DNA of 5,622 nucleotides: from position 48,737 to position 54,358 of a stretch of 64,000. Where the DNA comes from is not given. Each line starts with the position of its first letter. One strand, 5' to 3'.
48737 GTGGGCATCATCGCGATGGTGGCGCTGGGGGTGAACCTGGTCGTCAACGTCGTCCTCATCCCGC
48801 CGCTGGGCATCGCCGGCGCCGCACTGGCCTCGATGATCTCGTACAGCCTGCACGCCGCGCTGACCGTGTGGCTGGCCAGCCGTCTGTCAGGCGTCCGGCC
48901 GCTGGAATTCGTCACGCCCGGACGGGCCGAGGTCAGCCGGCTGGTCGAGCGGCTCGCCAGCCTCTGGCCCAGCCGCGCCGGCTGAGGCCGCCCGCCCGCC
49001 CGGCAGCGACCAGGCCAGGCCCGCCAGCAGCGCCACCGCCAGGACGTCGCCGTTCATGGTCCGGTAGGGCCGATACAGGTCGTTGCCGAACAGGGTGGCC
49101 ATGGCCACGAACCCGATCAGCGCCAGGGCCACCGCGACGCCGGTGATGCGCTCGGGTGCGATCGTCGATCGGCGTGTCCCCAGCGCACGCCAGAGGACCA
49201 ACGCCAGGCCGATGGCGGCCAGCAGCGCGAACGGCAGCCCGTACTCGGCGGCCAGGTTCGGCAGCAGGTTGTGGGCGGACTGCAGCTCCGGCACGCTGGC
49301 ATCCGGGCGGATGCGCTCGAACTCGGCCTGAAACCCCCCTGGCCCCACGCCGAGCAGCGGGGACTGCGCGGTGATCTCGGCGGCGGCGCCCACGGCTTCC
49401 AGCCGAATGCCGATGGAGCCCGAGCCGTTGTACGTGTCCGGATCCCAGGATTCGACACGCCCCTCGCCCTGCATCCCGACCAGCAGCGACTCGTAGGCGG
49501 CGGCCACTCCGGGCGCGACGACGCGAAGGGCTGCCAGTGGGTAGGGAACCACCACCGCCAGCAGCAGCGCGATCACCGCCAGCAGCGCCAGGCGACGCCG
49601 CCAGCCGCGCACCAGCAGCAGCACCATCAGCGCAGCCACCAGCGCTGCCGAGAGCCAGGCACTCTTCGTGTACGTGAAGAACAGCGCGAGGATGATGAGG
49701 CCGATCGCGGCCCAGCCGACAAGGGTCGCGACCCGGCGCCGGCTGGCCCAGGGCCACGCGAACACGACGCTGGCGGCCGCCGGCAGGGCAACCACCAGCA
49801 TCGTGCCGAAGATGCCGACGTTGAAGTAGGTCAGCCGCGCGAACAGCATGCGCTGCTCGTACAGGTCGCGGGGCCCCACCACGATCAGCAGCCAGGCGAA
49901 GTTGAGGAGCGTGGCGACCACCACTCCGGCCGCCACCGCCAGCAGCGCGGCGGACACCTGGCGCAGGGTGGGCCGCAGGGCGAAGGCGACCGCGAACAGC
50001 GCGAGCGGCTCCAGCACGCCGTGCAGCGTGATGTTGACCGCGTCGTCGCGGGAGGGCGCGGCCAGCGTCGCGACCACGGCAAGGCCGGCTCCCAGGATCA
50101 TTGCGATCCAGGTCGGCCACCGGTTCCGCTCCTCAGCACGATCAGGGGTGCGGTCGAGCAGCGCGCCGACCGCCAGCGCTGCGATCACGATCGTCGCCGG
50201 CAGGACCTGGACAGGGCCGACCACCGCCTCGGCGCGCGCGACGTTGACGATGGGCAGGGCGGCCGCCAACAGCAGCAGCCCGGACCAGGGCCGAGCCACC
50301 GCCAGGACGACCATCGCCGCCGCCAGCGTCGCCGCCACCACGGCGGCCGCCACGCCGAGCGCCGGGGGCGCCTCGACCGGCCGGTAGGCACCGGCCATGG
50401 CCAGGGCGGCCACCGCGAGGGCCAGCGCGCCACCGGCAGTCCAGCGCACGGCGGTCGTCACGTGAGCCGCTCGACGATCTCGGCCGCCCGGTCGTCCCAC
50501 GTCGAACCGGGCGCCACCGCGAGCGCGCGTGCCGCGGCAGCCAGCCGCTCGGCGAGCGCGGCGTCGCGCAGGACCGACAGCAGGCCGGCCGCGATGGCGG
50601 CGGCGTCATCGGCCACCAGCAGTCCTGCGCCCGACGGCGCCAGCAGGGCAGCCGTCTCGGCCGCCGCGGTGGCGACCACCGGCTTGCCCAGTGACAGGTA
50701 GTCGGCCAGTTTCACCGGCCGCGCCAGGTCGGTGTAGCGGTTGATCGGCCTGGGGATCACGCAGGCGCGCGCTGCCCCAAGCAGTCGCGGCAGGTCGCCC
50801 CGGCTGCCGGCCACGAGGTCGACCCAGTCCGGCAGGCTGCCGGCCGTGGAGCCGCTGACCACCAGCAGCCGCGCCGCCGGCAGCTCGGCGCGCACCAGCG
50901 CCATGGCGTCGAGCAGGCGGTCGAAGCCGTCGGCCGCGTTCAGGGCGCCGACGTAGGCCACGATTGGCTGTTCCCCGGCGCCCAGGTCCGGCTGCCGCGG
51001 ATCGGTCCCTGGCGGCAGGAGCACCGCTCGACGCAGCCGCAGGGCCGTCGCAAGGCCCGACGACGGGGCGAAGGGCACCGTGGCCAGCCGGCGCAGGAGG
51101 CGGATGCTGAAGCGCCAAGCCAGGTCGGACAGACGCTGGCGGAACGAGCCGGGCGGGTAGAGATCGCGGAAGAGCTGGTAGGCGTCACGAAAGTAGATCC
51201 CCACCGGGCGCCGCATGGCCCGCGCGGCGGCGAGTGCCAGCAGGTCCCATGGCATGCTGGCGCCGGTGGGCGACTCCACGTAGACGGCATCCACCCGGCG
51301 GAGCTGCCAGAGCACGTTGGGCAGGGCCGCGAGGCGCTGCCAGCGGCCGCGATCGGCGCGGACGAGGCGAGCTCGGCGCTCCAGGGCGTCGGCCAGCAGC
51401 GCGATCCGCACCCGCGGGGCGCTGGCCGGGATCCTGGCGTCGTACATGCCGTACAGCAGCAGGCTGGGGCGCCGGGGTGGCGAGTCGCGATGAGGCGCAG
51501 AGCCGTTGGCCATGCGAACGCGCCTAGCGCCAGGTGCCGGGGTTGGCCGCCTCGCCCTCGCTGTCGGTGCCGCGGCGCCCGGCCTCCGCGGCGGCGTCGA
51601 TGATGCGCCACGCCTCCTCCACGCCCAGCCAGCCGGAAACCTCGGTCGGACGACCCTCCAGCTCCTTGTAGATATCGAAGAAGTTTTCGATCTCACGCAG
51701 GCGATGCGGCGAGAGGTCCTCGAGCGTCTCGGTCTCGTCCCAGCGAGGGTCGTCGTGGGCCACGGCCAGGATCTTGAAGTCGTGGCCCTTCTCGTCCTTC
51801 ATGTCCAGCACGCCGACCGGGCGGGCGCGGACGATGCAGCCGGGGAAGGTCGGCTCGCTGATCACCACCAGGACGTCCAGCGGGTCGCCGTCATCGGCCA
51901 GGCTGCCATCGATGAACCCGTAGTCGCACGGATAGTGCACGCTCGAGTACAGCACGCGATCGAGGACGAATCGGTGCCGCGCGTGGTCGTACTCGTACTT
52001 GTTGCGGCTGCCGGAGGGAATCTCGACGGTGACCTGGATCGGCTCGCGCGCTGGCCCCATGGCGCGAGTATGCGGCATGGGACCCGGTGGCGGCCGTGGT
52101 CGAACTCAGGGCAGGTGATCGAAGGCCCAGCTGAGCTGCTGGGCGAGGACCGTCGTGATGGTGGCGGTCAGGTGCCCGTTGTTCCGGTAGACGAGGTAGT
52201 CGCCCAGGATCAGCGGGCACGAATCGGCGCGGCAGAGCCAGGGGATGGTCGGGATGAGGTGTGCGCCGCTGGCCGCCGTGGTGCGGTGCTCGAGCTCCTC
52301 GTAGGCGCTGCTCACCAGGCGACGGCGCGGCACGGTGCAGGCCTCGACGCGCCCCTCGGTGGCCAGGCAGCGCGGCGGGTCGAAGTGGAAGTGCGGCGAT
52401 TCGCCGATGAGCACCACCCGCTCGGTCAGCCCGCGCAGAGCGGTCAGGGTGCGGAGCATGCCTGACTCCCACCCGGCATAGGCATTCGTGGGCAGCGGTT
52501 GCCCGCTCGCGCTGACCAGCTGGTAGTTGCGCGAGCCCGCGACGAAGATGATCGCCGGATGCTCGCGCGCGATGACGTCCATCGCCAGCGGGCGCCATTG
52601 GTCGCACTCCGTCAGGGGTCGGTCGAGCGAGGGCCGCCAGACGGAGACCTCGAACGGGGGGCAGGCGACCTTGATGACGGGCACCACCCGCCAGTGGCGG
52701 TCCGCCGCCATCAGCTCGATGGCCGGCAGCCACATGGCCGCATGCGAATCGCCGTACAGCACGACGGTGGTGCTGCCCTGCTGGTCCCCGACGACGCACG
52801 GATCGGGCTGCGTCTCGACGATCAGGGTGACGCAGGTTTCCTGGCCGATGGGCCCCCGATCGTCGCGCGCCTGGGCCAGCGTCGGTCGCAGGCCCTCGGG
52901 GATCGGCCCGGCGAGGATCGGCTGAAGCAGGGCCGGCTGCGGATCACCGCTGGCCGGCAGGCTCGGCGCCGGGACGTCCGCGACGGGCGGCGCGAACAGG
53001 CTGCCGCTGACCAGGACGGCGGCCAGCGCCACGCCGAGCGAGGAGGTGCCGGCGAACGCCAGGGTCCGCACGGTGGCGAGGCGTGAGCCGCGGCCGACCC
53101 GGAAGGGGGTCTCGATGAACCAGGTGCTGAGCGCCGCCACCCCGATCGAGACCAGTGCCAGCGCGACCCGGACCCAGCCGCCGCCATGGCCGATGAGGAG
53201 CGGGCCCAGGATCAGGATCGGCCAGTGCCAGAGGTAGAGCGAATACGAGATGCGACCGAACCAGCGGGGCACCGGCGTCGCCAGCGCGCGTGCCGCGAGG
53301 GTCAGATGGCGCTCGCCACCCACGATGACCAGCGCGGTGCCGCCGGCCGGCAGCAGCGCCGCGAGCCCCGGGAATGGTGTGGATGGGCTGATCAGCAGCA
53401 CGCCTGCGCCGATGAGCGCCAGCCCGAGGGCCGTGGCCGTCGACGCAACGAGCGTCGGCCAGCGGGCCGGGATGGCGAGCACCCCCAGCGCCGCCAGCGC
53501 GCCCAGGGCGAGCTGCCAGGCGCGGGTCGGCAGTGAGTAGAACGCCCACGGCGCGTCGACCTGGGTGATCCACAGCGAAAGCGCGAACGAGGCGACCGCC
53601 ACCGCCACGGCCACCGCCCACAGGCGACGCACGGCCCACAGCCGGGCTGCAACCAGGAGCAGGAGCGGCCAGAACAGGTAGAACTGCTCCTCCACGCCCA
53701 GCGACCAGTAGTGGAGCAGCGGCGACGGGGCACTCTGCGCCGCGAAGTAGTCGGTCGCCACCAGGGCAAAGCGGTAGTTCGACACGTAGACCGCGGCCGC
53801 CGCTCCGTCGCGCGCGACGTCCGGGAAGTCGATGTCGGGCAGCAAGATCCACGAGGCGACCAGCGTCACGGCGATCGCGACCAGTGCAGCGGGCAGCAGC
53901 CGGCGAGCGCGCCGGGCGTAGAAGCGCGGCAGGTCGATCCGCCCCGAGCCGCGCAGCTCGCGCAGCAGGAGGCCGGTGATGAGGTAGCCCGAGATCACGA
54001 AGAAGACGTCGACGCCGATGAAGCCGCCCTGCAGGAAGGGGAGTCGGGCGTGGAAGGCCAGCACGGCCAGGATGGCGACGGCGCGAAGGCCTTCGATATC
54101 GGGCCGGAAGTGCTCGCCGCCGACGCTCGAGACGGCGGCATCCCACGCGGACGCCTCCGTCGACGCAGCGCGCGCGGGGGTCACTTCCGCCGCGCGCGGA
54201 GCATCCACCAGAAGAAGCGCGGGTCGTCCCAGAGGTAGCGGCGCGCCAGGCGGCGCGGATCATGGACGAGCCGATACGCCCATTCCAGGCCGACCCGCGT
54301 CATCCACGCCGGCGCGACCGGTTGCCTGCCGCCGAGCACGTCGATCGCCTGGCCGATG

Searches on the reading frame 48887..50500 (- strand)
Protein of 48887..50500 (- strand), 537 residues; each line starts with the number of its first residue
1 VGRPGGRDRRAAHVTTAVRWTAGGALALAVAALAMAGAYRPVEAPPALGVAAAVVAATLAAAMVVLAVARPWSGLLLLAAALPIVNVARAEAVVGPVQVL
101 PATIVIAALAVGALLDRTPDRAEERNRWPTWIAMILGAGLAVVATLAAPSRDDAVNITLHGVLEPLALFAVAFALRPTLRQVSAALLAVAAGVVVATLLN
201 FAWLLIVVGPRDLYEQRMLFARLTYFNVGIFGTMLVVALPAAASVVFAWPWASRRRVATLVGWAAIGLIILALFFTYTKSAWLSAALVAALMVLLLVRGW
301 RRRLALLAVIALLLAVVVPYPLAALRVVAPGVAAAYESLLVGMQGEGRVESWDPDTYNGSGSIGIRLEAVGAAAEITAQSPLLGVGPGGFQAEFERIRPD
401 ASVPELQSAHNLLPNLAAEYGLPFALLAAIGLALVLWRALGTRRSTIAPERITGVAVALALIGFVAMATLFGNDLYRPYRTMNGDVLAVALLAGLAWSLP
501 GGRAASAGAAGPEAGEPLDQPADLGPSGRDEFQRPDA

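Call 46: search_protein_families(library=pfam, proteins=[window:48887-50500:-], max_evalue=0.0001)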
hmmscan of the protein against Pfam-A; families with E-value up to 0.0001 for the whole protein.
window:48887-50500:- (537 aa): 1 family
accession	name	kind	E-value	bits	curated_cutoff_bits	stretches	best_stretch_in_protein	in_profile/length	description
PF04932.20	Wzy_C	-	4.3e-18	66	31.7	1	265-427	2-147/149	O-Antigen ligase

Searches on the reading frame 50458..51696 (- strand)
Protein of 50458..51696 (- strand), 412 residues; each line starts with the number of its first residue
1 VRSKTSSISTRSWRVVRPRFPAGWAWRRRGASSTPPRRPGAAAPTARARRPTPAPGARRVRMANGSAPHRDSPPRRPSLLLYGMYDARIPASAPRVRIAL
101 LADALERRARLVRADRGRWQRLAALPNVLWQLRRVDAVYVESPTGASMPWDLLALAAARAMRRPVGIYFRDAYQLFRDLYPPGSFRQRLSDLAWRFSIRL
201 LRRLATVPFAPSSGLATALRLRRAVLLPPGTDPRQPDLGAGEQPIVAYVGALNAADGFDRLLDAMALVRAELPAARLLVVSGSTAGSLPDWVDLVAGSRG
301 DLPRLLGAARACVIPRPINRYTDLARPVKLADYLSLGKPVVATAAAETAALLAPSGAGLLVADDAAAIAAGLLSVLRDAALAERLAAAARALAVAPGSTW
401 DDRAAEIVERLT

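Call 46: search_protein_families(library=pfam, proteins=[window:50458-51696:-], max_evalue=0.0001)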
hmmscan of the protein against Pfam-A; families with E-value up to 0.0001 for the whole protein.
window:50458-51696:- (412 aa): 3 families
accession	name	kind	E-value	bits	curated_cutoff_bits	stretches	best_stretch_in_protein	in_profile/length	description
PF13692.12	Glyco_trans_1_4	-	2e-14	54.5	27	1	244-378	2-142/142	Glycosyl transferases group 1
PF00534.26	Glycos_transf_1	-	4.4e-10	39.8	26.4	1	241-390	13-170/172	Glycosyl transferases group 1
PF13524.12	Glyco_trans_1_2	-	1.4e-05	25.5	25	1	283-408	22-143/144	Glycosyl transferase-like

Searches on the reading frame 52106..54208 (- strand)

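Call 46: search_protein_families(library=pfam, proteins=[window:52106-54208:-], max_evalue=0.0001)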
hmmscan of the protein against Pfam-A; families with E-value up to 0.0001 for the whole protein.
window:52106-54208:- (700 aa): 2 families
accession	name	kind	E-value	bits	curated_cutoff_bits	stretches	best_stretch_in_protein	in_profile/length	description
PF01757.29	Acyl_transf_3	-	1.4e-33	116.8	31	1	37-360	3-323/326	Acyltransferase domain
PF19040.6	SGNH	-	8.2e-30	104.7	27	1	469-690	12-244/248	SGNH domain (fused to AT3 domains)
